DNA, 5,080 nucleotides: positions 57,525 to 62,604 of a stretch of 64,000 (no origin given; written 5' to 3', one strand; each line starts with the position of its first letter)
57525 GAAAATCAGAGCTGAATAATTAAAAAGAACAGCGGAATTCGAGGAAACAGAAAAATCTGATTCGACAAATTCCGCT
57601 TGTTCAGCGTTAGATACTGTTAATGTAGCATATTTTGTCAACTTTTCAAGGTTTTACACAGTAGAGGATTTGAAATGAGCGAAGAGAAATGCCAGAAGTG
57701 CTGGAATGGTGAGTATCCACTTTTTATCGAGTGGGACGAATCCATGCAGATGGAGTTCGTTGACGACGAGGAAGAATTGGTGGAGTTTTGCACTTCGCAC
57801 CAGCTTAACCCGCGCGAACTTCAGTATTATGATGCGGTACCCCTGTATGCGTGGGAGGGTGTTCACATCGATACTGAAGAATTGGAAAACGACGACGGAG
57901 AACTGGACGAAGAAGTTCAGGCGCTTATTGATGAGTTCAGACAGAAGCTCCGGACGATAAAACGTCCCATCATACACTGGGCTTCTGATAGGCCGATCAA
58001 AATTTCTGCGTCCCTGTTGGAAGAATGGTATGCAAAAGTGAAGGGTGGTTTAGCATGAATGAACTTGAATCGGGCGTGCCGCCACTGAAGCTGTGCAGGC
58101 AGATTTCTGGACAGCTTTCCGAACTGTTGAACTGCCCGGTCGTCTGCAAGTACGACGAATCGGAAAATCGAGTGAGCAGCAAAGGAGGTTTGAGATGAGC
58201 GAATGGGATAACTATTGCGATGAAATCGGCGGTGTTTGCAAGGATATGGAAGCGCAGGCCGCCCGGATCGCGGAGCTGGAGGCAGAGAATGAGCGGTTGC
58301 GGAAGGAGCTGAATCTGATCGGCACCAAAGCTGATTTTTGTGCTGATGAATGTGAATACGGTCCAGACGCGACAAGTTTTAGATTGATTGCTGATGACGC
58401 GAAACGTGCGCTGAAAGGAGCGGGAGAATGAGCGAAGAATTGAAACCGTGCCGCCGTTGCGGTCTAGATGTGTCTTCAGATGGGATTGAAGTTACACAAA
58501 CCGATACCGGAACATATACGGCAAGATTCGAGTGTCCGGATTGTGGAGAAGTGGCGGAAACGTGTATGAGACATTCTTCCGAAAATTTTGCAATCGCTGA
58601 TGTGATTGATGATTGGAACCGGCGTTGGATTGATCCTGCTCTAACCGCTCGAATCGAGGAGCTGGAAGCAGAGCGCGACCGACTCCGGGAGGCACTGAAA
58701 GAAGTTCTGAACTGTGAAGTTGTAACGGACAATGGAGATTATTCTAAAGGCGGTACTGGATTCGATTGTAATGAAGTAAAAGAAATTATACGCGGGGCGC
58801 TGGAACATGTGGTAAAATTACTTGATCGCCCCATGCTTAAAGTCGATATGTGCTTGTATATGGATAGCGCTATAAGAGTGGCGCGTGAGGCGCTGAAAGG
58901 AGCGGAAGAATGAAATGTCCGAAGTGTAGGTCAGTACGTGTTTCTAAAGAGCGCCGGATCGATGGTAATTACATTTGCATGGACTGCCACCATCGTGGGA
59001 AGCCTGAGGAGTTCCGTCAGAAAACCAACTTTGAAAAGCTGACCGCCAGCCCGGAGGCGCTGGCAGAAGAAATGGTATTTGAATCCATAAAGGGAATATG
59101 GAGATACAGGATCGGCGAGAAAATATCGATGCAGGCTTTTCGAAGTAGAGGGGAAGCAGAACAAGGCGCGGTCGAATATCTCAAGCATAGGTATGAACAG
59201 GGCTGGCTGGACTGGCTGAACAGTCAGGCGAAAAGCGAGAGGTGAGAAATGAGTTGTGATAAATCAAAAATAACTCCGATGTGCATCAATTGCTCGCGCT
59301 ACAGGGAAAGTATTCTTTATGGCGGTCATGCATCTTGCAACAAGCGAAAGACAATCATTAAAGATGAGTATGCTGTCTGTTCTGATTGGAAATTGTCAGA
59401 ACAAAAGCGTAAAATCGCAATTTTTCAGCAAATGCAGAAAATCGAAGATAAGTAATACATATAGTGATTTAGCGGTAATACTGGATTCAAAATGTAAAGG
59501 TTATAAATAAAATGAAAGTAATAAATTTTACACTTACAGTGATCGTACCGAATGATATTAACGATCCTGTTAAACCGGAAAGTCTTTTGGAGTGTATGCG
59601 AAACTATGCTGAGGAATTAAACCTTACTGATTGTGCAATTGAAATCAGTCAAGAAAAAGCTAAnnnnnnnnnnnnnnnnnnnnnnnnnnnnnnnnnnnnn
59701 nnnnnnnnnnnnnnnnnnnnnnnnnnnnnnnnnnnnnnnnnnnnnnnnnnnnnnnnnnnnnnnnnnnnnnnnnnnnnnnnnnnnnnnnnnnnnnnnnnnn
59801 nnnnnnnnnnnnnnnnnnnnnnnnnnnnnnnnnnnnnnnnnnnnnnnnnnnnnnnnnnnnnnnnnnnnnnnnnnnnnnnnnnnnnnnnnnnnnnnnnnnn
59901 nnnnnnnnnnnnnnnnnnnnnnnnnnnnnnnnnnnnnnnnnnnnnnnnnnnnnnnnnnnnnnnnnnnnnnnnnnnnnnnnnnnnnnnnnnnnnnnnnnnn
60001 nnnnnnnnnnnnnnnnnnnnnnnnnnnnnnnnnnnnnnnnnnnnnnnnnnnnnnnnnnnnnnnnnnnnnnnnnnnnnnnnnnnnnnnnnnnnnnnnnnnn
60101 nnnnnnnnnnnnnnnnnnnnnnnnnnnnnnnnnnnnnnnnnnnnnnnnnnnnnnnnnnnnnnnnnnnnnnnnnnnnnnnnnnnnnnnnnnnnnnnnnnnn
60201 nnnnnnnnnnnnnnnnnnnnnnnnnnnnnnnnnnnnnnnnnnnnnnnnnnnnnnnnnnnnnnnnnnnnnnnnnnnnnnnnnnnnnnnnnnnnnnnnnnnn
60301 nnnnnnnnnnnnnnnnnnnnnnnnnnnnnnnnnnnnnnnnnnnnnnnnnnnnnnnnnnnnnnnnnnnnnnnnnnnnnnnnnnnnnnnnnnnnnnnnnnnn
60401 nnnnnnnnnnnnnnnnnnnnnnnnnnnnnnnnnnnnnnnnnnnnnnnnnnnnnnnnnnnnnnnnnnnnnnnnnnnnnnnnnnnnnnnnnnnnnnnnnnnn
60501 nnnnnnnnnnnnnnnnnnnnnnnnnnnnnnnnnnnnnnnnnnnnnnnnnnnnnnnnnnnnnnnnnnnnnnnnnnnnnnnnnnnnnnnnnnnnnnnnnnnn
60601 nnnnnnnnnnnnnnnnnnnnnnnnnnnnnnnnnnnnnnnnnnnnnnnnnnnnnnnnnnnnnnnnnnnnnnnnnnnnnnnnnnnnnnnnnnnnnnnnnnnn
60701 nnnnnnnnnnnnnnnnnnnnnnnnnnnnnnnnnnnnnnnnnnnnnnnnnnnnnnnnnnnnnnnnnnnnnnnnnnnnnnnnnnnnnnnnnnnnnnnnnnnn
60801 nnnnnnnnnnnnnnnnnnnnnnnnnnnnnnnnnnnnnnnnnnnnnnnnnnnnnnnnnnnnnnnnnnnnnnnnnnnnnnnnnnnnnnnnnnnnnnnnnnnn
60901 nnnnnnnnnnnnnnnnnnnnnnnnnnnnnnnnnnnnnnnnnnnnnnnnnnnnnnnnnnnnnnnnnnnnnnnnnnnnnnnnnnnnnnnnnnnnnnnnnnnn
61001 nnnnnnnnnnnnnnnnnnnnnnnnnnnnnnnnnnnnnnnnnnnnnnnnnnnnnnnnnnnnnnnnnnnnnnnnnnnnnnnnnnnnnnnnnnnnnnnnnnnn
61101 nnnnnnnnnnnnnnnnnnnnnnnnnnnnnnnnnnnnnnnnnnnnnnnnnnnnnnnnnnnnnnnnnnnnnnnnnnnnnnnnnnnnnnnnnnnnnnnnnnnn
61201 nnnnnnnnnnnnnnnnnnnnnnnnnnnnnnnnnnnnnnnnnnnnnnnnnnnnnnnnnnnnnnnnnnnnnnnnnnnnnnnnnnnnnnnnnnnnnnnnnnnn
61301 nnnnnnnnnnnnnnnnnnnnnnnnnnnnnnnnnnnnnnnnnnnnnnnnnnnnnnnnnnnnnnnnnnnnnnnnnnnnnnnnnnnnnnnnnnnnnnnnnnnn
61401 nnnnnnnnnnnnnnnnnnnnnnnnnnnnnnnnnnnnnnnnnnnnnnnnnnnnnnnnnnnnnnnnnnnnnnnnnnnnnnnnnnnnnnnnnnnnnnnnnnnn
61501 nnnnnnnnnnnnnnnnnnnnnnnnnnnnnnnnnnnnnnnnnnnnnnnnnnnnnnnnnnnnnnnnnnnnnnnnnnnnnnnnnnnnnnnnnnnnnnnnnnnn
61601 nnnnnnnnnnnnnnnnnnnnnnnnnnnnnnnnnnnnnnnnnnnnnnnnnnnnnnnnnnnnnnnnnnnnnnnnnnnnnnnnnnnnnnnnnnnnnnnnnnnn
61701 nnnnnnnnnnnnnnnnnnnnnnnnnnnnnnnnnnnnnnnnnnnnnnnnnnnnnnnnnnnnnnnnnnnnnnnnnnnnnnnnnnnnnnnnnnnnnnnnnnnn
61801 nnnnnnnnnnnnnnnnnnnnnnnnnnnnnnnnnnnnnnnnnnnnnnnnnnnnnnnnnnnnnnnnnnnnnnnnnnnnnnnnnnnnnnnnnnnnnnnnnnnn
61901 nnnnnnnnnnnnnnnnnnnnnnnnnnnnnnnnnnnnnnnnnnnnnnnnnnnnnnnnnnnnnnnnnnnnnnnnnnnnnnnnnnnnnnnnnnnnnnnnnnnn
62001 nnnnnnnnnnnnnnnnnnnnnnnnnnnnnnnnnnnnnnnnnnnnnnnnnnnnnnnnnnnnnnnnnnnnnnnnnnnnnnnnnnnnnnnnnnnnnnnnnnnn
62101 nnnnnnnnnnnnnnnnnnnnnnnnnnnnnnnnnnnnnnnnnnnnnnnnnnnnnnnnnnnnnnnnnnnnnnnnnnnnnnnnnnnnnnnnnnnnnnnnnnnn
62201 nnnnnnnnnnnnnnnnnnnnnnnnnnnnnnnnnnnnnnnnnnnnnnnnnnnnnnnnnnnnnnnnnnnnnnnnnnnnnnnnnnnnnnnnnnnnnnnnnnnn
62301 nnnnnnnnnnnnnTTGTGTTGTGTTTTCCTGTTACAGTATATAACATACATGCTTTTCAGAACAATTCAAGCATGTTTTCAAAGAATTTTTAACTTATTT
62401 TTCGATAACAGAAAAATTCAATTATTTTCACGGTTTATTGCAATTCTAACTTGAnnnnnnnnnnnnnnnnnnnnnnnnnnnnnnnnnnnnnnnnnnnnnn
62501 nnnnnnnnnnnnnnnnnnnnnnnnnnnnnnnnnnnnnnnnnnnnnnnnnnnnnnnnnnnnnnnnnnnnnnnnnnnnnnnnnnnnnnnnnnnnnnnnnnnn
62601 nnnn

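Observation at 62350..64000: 1.65-kb non-coding region packed with four unrelated repeat families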

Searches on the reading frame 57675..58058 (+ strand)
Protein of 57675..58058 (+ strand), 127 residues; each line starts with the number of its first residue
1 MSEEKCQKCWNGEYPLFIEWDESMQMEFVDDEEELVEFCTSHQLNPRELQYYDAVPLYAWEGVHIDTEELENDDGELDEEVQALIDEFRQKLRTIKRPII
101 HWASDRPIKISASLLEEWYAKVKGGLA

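Call 11: search_protein_families(library=phrogs, proteins=[window:57675-58058:+], max_evalue=0.001)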
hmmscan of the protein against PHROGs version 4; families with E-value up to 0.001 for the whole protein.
window:57675-58058:+ (127 aa): 1 family
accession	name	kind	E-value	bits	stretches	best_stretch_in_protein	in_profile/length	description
phrog_11053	-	unknown function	1.9e-07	31.7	1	8-115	104-207/209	-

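Call 12: search_protein_families(library=pfam, proteins=[window:57675-58058:+], max_evalue=0.01)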
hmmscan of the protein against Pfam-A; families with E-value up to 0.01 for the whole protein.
window:57675-58058:+ (127 aa): 0 families

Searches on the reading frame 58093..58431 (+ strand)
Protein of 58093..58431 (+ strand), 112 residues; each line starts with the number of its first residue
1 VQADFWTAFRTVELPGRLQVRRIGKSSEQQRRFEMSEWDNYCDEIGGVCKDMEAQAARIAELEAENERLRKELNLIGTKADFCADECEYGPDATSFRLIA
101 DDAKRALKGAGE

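Call 90: search_protein_families(library=pfam, proteins=[window:58093-58431:+], max_evalue=0.01)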
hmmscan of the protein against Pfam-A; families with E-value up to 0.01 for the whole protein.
window:58093-58431:+ (112 aa): 1 family
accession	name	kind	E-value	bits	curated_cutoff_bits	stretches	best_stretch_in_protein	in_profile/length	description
PF07544.18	Med9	-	0.0038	17.7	26.9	1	42-76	42-76/80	RNA polymerase II transcription mediator complex subunit 9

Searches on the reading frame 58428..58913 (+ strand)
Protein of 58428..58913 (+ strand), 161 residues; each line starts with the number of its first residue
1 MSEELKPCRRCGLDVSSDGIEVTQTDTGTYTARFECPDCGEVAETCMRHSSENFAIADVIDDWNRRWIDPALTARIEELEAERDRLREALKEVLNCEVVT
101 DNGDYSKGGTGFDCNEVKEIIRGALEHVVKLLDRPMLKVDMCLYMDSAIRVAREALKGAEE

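Call 11: search_protein_families(library=phrogs, proteins=[window:58428-58913:+], max_evalue=0.001)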
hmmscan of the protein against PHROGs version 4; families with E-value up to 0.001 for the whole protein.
window:58428-58913:+ (161 aa): 0 families

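Call 12: search_protein_families(library=pfam, proteins=[window:58428-58913:+], max_evalue=0.01)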
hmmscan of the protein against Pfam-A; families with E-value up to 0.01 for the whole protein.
window:58428-58913:+ (161 aa): 1 family
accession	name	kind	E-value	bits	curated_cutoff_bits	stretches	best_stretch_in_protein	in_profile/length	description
PF14354.12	Lar_restr_allev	-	0.0028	18.3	28.6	1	3-66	1-57/58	Restriction alleviation protein Lar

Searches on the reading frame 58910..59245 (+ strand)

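Call 11: search_protein_families(library=phrogs, proteins=[window:58910-59245:+], max_evalue=0.001)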
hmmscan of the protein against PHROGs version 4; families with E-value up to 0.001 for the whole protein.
window:58910-59245:+ (111 aa): 1 family
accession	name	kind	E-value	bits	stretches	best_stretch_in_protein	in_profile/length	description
phrog_28897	-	unknown function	7.1e-05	24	1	3-42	11-53/68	-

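Call 12: search_protein_families(library=pfam, proteins=[window:58910-59245:+], max_evalue=0.01)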
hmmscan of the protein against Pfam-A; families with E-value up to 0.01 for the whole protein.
window:58910-59245:+ (111 aa): 0 families

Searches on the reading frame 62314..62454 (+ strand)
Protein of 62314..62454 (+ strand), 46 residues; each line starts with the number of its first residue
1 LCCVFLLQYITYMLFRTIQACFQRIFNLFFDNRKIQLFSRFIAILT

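Call 87: search_protein_families(library=phrogs, proteins=[window:62314-62454:+], max_evalue=0.01)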
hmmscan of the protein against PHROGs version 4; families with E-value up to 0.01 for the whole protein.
window:62314-62454:+ (46 aa): 0 families

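Call 88: search_protein_families(library=pfam, proteins=[window:62314-62454:+], max_evalue=0.01)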
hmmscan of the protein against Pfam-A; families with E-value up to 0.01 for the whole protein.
window:62314-62454:+ (46 aa): 0 families
